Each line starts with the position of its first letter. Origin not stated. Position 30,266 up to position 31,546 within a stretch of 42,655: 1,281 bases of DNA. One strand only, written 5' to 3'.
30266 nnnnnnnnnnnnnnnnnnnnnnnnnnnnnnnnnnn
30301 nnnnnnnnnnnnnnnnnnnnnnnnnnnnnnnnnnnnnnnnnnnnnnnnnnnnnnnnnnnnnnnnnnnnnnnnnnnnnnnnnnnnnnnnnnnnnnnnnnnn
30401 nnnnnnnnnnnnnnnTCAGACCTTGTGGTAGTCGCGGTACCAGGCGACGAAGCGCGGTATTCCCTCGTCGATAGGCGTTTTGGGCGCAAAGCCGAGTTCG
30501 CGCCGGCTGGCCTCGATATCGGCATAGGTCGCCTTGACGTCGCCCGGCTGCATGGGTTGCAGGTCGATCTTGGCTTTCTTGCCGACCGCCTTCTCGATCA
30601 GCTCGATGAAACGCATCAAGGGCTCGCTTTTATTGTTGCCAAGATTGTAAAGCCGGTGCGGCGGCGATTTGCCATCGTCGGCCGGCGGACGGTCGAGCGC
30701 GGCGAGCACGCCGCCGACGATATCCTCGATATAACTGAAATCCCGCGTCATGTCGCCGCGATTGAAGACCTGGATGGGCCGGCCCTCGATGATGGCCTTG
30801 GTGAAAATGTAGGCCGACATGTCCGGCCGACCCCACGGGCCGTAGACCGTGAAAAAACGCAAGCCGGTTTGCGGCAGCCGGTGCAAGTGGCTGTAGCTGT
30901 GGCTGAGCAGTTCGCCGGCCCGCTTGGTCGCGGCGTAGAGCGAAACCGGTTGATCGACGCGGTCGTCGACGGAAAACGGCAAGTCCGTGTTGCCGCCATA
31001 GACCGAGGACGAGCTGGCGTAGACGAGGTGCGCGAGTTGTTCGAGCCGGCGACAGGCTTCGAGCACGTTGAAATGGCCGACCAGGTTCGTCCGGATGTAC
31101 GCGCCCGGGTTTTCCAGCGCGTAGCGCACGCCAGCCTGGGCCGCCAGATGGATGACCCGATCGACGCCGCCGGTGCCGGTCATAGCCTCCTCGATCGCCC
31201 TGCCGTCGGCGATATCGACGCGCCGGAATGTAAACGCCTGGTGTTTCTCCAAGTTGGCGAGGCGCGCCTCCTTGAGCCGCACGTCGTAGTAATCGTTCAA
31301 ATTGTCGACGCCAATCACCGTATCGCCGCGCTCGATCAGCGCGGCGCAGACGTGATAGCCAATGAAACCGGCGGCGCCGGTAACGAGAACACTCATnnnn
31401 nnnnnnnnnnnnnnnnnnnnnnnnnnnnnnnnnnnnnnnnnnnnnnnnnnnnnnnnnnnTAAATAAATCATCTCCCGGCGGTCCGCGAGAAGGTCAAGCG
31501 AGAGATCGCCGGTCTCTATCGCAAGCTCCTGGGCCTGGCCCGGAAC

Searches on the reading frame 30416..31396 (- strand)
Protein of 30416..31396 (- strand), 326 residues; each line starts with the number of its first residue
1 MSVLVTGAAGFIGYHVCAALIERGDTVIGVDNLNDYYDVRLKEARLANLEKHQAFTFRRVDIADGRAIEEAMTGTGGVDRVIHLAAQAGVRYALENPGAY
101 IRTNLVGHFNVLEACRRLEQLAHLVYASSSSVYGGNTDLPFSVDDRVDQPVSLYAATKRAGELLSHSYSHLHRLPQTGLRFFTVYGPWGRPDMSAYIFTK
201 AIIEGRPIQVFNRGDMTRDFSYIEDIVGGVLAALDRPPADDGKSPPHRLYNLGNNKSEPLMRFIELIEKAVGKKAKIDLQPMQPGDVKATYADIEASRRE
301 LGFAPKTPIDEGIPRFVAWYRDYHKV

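Call 6: search_protein_families(library=pfam, proteins=[window:30416-31396:-], max_evalue=0.01)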
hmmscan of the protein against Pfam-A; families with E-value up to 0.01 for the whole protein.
window:30416-31396:- (326 aa): 9 families
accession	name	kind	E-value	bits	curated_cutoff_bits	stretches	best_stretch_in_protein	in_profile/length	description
PF01370.27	Epimerase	-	1.7e-52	178.6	20.9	1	3-242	1-233/240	NAD dependent epimerase/dehydratase family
PF16363.11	GDP_Man_Dehyd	-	1.2e-49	170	27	1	4-314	1-330/332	GDP-mannose 4,6 dehydratase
PF01073.25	3Beta_HSD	-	2.4e-17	63.3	22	1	4-227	1-222/280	3-beta hydroxysteroid dehydrogenase/isomerase family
PF04321.23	RmlD_sub_bind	-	4.3e-16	59.3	27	1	1-275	1-235/287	RmlD substrate binding domain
PF02719.21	Polysacc_synt_2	-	4.7e-14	52.7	20.2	1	3-234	1-217/293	Polysaccharide biosynthesis protein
PF07993.18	NAD_binding_4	-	9.3e-09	35.2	20.1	1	5-181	1-204/258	Male sterility protein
PF00106.31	adh_short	-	2.6e-08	34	26.6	1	3-125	3-132/195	short chain dehydrogenase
PF13460.12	NAD_binding_10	-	1.4e-05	25.5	27.2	1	7-167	1-134/184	NAD(P)H-binding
PF08659.16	KR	-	0.00025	21.4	22.6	1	3-135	3-142/180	KR domain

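Call 7: search_protein_families(library=ncbifam, proteins=[window:30416-31396:-], max_evalue=0.01)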
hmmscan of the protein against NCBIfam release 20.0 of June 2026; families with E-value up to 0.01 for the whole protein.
window:30416-31396:- (326 aa): 61 families (the best 25 are shown)
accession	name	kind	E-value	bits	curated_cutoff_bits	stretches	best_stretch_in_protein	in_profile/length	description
TIGR01181.1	dTDP_gluc_dehyt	equivalog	5.4e-44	150.6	365.1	1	3-324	2-315/321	dTDP-glucose 4,6-dehydratase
TIGR01179.1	galE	equivalog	6.6e-41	140.2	262.3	1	3-314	2-319/332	UDP-glucose 4-epimerase GalE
NF011728.1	PRK15181.1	equivalog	2.2e-35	122.3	760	1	4-325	19-342/348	Vi polysaccharide biosynthesis UDP-N-acetylglucosaminuronic acid C-4 epimerase TviC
TIGR04180.1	EDH_00030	hypoth_equivalog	1.6e-34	119.3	475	1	3-296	1-285/297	NAD-dependent 4,6-dehydratase LegB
TIGR02197.1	heptose_epim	equivalog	1.5e-32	113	274.6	1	3-321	1-314/316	ADP-glyceromanno-heptose 6-epimerase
NF007490.0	PRK10084.1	subfamily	3.7e-27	95.3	649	1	1-322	1-336/361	dTDP-glucose 4,6-dehydratase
NF007956.0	PRK10675.1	subfamily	4.1e-27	95.2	394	2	1-162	1-157/338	UDP-glucose 4-epimerase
NF007582.0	PRK10217.1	equivalog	2.8e-25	89.1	698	1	3-320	4-331/355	dTDP-glucose 4,6-dehydratase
NF043036.1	ErythonDh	equivalog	7.2e-23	81.3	325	1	1-204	1-199/321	D-erythronate dehydrogenase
NF042422.1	oxyalk_red_OleD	equivalog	2.5e-22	79.7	580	1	1-273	1-252/329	2-alkyl-3-oxoalkanoate reductase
TIGR02622.1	CDP_4_6_dhtase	equivalog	9.3e-20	71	278.45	1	2-323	6-333/352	CDP-glucose 4,6-dehydratase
NF042423.1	oxyalk_red_Shew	equivalog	4.2e-17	62.2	580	1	2-236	10-224/331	2-alkyl-3-oxoalkanoate reductase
TIGR03466.1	HpnA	hypoth_equivalog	2.2e-15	56.4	367.65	1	1-138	1-122/327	hopanoid-associated sugar epimerase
NF008872.0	PRK11908.1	equivalog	6.8e-15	54.9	294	1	2-262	3-261/349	bifunctional UDP-4-keto-pentose/UDP-xylose synthase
TIGR01214.1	rmlD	equivalog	6.6e-14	51.7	224.05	1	3-284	2-240/285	dTDP-4-dehydrorhamnose reductase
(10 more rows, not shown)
